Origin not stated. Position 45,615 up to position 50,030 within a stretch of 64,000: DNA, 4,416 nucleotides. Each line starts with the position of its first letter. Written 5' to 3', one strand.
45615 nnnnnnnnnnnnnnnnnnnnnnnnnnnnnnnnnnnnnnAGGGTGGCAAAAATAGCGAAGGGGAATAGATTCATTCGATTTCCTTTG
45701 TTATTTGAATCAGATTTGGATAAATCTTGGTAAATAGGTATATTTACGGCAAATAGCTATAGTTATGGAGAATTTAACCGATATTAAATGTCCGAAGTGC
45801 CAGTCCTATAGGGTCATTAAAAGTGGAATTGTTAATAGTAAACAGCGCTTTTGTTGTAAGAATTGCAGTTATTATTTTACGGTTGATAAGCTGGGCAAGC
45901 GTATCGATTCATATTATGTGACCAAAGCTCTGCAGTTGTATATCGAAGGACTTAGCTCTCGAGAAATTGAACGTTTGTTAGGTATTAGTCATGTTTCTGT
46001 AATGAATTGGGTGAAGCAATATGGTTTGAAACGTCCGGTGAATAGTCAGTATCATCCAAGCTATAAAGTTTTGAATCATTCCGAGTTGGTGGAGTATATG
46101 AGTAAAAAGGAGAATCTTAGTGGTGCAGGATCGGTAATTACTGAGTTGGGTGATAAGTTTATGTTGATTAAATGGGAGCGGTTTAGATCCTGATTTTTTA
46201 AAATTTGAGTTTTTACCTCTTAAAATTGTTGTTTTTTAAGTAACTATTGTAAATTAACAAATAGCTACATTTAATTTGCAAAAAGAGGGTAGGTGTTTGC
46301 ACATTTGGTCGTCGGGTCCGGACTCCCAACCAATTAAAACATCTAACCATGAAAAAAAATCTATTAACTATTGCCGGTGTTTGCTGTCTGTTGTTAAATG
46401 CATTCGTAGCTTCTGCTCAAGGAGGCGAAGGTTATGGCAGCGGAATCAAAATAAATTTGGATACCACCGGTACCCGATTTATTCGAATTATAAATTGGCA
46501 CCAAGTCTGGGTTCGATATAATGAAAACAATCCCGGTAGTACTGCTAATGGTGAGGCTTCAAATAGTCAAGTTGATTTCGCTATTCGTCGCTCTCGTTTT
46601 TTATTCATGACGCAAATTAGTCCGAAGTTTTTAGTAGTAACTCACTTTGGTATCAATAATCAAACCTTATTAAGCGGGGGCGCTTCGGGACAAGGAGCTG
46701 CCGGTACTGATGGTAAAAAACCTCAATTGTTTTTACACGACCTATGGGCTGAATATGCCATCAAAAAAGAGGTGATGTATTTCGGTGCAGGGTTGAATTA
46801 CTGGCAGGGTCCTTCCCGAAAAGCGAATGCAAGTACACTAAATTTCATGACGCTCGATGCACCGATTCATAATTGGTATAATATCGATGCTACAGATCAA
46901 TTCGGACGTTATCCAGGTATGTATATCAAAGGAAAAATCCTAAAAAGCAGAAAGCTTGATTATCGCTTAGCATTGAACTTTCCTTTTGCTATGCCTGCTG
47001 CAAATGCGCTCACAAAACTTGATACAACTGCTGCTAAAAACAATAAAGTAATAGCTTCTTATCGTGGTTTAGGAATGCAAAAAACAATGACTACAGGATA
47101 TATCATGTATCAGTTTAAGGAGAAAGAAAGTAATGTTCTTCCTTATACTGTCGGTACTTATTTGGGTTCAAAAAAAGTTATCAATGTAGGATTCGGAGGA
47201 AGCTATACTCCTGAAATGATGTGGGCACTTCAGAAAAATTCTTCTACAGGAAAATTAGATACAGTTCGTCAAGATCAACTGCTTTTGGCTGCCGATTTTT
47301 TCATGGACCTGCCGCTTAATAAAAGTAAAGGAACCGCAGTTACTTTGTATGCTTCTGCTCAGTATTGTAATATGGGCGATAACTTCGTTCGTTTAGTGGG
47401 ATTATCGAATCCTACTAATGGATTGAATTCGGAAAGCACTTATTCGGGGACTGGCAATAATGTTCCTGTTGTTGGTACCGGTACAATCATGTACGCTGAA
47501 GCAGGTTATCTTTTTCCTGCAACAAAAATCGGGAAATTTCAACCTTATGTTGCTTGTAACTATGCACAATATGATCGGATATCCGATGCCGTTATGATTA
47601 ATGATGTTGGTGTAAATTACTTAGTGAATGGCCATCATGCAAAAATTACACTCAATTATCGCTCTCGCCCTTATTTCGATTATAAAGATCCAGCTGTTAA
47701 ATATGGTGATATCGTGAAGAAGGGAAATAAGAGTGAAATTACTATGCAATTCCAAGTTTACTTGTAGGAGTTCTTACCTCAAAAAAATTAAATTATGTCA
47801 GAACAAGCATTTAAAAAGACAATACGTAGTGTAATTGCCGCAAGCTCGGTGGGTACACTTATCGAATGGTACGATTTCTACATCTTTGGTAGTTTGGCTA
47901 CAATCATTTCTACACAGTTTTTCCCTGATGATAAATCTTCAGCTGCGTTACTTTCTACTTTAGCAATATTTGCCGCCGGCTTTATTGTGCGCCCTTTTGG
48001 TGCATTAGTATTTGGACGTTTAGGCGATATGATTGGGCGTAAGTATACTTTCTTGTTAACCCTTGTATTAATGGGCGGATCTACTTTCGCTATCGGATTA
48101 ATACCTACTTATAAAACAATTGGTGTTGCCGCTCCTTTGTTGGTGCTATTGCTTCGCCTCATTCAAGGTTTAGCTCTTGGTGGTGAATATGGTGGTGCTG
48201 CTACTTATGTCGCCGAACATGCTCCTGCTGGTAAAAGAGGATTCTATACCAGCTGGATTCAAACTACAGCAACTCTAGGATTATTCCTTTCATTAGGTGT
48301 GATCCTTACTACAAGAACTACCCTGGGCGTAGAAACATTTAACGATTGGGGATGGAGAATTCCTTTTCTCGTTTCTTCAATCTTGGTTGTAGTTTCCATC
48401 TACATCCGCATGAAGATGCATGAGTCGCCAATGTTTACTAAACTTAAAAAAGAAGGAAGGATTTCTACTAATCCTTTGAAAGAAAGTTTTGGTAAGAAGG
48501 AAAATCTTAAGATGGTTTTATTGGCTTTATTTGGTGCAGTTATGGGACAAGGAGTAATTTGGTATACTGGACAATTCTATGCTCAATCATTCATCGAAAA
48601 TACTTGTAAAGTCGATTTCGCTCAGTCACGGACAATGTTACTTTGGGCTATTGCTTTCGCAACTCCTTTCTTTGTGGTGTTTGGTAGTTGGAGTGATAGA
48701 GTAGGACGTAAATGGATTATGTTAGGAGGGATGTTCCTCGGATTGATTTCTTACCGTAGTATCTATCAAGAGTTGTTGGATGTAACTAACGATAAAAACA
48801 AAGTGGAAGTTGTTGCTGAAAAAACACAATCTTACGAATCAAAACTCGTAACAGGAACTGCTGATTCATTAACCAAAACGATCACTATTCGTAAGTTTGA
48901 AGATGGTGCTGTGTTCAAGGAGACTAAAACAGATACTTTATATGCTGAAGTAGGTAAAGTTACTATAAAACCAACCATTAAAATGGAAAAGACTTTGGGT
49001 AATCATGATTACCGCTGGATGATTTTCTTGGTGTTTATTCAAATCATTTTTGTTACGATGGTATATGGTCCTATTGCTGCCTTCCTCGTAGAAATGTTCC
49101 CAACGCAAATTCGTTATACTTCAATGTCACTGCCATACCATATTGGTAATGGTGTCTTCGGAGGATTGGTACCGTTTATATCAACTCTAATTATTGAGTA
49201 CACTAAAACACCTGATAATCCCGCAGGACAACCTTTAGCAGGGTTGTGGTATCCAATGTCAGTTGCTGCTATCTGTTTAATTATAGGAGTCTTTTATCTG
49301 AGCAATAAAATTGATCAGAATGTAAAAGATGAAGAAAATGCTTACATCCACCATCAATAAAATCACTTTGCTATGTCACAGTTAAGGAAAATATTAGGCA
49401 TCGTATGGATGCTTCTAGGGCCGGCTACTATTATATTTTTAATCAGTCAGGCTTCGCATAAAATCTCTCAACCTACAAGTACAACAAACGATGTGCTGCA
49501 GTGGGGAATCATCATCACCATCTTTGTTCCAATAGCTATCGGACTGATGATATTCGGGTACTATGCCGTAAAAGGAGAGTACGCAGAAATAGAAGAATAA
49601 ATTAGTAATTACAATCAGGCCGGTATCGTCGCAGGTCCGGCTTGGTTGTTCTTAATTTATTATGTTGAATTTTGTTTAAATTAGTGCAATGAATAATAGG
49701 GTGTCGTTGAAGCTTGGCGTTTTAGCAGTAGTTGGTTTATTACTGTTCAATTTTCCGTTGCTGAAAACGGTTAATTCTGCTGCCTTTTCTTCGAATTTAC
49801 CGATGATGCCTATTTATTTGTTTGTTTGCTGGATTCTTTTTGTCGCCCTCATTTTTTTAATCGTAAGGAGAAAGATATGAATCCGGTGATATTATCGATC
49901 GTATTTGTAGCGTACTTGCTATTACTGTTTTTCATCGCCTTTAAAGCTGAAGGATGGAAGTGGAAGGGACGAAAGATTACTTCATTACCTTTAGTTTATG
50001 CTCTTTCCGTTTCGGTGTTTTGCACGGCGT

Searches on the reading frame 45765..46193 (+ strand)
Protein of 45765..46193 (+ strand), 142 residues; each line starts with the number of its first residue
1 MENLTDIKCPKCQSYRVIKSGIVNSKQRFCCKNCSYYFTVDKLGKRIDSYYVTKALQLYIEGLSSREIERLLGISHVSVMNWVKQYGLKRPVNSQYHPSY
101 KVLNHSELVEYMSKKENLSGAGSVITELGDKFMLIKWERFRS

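Call 3: search_protein_families(library=pfam, proteins=[window:45765-46193:+], max_evalue=0.01)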
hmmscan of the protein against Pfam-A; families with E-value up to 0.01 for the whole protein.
window:45765-46193:+ (142 aa): 6 families
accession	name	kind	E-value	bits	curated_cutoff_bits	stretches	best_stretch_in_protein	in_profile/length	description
PF06056.18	Terminase_5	-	7.1e-05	23.1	20.3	1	54-89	5-40/58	Putative ATPase subunit of terminase (gpP-like)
PF18024.7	HTH_50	-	9.5e-05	22.5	27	1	63-88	24-49/50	Helix-turn-helix domain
PF13384.12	HTH_23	-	0.0002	21.5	24.6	1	54-86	9-41/50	Homeodomain-like domain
PF13518.12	HTH_28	-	0.00025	21.5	25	1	54-87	4-37/52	Helix-turn-helix domain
PF03811.18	Zn_ribbon_InsA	-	0.0008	19.5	26.1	1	7-34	6-34/35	InsA N-terminal domain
PF08281.18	Sigma70_r4_2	-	0.00089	19.3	25.7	1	55-84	18-48/54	Sigma-70, region 4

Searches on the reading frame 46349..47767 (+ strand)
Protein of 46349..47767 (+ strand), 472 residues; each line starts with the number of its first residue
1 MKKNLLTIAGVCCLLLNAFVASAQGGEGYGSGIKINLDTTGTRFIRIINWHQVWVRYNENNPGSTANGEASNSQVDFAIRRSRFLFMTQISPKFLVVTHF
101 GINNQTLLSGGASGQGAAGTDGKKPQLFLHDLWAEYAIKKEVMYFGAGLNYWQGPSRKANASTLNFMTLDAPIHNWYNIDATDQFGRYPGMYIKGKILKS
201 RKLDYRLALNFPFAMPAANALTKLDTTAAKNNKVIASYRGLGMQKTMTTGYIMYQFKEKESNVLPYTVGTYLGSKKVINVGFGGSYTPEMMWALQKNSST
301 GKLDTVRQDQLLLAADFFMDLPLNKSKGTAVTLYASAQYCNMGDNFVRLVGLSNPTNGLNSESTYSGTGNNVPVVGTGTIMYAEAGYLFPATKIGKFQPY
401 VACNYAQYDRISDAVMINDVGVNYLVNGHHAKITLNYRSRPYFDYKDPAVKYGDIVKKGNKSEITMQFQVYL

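Call 3: search_protein_families(library=pfam, proteins=[window:46349-47767:+], max_evalue=0.01)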
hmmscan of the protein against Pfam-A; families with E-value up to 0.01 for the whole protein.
window:46349-47767:+ (472 aa): 0 families

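Call 5: search_protein_families(library=ncbifam, proteins=[window:46349-47767:+], max_evalue=0.1)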
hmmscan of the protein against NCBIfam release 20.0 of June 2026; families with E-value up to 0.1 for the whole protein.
window:46349-47767:+ (472 aa): 1 family
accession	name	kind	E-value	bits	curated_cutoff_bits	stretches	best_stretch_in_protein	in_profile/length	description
NF040900.1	porin_ExtI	equivalog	6.6e-12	44.9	150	1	268-470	225-401/403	selenite/tellurite reduction operon porin ExtI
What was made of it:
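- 46349..47767 (+): Outer-membrane porin-like protein (472 aa), first gene of the same-strand cluster. There is a weak NCBIfam match to the porin ExtI (E 7e-12, call 5).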

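Call 6: search_protein_families(library=pfam, proteins=[window:46349-47767:+], max_evalue=10)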
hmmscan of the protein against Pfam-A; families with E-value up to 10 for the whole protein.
window:46349-47767:+ (472 aa): 0 families
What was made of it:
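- Checked: 'CbrA-like' is also confirmed, although Pfam itself finds no SSF domain (calls 3, 6).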

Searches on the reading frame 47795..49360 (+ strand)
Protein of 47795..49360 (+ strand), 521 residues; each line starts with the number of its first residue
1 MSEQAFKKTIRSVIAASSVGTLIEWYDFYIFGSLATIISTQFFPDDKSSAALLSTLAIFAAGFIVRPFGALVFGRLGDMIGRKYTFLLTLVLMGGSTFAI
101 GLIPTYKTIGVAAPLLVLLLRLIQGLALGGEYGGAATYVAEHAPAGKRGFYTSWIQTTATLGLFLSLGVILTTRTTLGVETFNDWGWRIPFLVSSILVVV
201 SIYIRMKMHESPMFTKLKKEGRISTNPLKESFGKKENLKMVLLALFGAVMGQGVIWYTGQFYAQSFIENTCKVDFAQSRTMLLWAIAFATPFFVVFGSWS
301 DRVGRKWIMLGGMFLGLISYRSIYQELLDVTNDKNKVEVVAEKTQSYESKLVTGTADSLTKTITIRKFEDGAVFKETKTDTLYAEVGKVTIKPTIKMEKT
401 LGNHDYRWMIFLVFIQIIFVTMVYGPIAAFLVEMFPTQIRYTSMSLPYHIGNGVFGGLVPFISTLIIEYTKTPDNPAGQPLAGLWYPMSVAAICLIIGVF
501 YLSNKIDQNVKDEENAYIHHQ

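Call 3: search_protein_families(library=pfam, proteins=[window:47795-49360:+], max_evalue=0.01)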
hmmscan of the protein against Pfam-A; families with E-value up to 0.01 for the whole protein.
window:47795-49360:+ (521 aa): 2 families
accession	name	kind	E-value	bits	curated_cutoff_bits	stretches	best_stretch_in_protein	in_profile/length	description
PF00083.30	Sugar_tr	-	6.8e-36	124.5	22.3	2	17-219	5-202/452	Sugar (and other) transporter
PF07690.21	MFS_1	-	2e-26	93.2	33.4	2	19-320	3-282/347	Major Facilitator Superfamily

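Call 5: search_protein_families(library=ncbifam, proteins=[window:47795-49360:+], max_evalue=0.1)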
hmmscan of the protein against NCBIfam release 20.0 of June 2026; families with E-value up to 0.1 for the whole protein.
window:47795-49360:+ (521 aa): 21 families
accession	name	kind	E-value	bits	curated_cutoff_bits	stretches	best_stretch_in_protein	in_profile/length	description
TIGR00883.1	2A0106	subfamily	9.9e-109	364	443.45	2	20-330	1-315/400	metabolite/H+ symporter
NF007927.0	PRK10642.1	equivalog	5.1e-71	240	544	2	9-318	22-338/500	glycine betaine/L-proline transporter ProP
NF011656.1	PRK15075.1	subfamily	5.2e-71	239.7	445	2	9-319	5-309/419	tricarballylate/proton symporter TcuC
NF007710.0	PRK10406.1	subfamily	1.4e-65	222.1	550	2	4-333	15-336/432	MFS family transporter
NF007414.0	PRK09952.1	equivalog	9.9e-64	215.7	538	2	7-322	17-332/438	shikimate transporter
TIGR00891.1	2A0112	subfamily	6.2e-34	117.7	552.9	2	12-245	12-225/405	sialate:H+ symport family MFS transporter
NF003024.0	PRK03893.1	subfamily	1.2e-25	90.3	604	2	10-248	19-235/497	sialate:H+ symport family MFS transporter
TIGR00895.1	2A0115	subfamily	1.5e-16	60.3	418.55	1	3-224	8-208/398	aromatic acid/H+ symport family MFS transporter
TIGR00879.1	SP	subfamily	2.6e-11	42.8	237.8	1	11-233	56-269/510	sugar porter family MFS transporter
TIGR00887.1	2A0109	equivalog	6e-11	41.9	610.3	1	3-166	7-167/502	phosphate:H+ symporter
NF008963.0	PRK12307.1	equivalog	6.5e-10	38.7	637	1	14-224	20-210/426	MFS transporter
TIGR00898.1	2A0119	subfamily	3.9e-09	35.8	550.75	1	56-292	132-341/506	cation transport protein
NF008586.0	PRK11551.1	equivalog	5.9e-09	35.4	410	1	22-243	25-225/406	3-(3-hydroxy-phenyl)propionate transporter MhpT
NF052357.1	GlucTporGlcPStph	equivalog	5e-08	32.2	750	1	19-226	14-199/445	glucose transporter GlcP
NF033134.0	cmlA_floR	equivalog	5.2e-07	29.4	450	1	63-220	55-198/388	CmlA/FloR family chloramphenicol efflux MFS transporter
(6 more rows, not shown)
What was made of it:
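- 47795..49360 (+): MFS metabolite/H+ symporter (MHS family), 521 aa. Pfam Sugar_tr and MFS_1; NCBIfam TIGR00883 metabolite/H+ symporter at E 1e-108, which is below that model's cut-off (calls 3, 5).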

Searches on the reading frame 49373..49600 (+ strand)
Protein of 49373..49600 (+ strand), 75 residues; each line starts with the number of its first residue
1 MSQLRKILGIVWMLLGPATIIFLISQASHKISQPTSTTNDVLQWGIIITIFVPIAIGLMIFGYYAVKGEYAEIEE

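Call 3: search_protein_families(library=pfam, proteins=[window:49373-49600:+], max_evalue=0.01)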
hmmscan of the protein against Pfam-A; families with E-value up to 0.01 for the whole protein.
window:49373-49600:+ (75 aa): 2 families
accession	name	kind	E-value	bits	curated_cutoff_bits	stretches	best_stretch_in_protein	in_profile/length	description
PF20664.2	DUF6814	-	3.8e-30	104.4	25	1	1-71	1-70/71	Family of unknown function (DUF6814)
PF04290.18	DctQ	-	0.0075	16.6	28.3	1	3-62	60-121/132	Tripartite ATP-independent periplasmic transporters, DctQ component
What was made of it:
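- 49373..49600 (+): DUF6814 small membrane protein (75 aa). Pfam PF20664, E 4e-30 (call 3).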

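Call 5: search_protein_families(library=ncbifam, proteins=[window:49373-49600:+], max_evalue=0.1)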
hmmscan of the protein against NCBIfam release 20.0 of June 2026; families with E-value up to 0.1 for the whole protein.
window:49373-49600:+ (75 aa): 2 families
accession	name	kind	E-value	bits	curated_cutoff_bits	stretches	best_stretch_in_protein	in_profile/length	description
NF008438.0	PRK11281.1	equivalog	0.036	11.8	991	1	7-64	651-708/1113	mechanosensitive channel MscK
NF033218.1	anchor_AmaP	equivalog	0.07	12.9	55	1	1-62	1-66/166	alkaline shock response membrane anchor protein AmaP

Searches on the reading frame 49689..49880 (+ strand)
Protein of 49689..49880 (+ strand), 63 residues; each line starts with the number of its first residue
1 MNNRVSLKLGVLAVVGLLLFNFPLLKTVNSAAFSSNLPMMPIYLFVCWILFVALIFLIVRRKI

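Call 3: search_protein_families(library=pfam, proteins=[window:49689-49880:+], max_evalue=0.01)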
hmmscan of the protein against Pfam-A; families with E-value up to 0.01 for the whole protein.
window:49689-49880:+ (63 aa): 0 families

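Call 5: search_protein_families(library=ncbifam, proteins=[window:49689-49880:+], max_evalue=0.1)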
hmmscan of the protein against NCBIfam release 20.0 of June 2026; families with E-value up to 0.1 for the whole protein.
window:49689-49880:+ (63 aa): 0 families

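Call 6: search_protein_families(library=pfam, proteins=[window:49689-49880:+], max_evalue=10)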
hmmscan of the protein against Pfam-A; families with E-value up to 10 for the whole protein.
window:49689-49880:+ (63 aa): 0 families

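Call 61: search_solved_structures(query=A6, max_evalue=10, show_alignments=2)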
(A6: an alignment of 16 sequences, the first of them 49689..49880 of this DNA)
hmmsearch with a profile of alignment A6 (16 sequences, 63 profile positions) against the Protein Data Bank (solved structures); distinct sequences matched with E-value up to 10: 1.
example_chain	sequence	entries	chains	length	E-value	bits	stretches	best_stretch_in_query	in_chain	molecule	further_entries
8eqm_H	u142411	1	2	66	0.28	14.1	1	8-37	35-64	Photosystem II reaction center protein H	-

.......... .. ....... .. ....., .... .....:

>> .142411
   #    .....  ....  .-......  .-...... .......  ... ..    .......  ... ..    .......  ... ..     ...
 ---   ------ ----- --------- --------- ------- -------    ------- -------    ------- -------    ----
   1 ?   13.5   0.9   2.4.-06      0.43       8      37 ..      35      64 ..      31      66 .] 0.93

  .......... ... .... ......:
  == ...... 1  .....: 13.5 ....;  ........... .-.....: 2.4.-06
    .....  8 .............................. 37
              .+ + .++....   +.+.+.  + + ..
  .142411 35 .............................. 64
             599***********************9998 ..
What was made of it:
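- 49689..49880 (+): CbrX-like 63-aa ORF with two hydrophobic helices; its TGA overlaps the kinase ATG (ATGA). No sequence match to any PDB chain was found (call 61).
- On CbrX-type accessory peptide: No sequence similarity to any PDB chain was found (call 61).
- Closest known: CbrA/CbrB. Different: No sequence similarity to CbrX was detected (call 61).
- Tried and rejected: Profile of the small upstream ORF against the PDB (call 61).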
